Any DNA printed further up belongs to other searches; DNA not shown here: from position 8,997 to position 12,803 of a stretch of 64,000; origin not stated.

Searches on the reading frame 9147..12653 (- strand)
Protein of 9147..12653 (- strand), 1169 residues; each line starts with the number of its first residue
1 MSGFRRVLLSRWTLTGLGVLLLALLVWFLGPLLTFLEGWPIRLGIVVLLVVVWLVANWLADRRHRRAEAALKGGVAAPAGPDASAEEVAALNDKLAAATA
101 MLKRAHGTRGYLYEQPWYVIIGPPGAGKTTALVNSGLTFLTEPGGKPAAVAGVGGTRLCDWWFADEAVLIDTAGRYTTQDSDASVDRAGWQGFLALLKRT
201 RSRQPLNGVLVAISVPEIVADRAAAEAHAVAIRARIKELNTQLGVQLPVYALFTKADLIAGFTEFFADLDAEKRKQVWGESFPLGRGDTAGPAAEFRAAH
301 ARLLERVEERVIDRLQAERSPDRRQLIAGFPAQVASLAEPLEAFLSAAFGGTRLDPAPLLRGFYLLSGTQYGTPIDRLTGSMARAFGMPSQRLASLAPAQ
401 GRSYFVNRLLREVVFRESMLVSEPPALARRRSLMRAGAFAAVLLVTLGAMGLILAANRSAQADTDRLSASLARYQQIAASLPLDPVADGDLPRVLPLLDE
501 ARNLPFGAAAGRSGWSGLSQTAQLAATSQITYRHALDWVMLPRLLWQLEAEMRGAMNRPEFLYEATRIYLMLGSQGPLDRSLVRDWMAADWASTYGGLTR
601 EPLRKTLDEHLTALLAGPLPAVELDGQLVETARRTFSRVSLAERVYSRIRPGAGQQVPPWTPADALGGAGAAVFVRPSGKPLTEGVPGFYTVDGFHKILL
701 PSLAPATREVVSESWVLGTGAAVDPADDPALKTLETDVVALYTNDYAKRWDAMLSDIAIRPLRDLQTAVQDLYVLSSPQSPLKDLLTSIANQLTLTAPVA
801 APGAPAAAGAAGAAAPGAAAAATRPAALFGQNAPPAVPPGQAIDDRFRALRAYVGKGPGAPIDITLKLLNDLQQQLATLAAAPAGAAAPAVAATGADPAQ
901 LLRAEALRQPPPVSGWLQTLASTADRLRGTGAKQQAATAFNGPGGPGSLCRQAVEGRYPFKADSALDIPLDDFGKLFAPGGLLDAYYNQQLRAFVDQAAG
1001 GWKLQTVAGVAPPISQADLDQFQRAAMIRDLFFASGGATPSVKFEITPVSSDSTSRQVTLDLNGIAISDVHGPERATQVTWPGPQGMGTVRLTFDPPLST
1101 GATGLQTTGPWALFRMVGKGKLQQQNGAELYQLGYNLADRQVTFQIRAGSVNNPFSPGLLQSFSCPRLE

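Call 8: search_protein_families(library=pfam, proteins=[window:9147-12653:-], max_evalue=0.01)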
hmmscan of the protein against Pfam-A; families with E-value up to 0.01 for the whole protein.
window:9147-12653:- (1169 aa): 4 families
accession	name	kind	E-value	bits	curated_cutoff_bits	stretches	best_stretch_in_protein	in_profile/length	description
PF14331.11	IcmF-related_N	-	8.1e-86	288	25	1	184-441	2-258/259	IcmF-related N-terminal domain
PF06761.17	IcmF-related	-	1.1e-81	275.1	27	1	495-792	1-306/308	Intracellular multiplication and human macrophage-killing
PF06744.18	IcmF_C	-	2.8e-23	82.5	26.7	1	1044-1150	1-106/106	Type VI secretion protein IcmF C2-like domain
PF21070.2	IcmF_helical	-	0.0056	17.3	24.1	0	952-1038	20-106/106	Type VI secretion protein IcmF helical domain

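Call 9: search_protein_families(library=ncbifam, proteins=[window:9147-12653:-], max_evalue=0.01)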
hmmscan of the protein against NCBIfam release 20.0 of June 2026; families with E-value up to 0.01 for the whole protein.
window:9147-12653:- (1169 aa): 2 families
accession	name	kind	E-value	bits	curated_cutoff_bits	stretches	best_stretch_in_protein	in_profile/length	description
TIGR03348.1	VI_IcmF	equivalog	0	1108.7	388.15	1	16-1166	3-1167/1168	type VI secretion system membrane subunit TssM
NF038226.1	IcmF_IVB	equivalog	1.2e-60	205.5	1000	2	194-790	88-631/973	type IVB secretion system protein IcmF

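Call 29: search_solved_structures(query=window:9147-12653:-, max_evalue=0.001, show_alignments=1)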
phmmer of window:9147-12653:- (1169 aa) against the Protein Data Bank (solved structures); distinct sequences matched with E-value up to 0.001: 0.
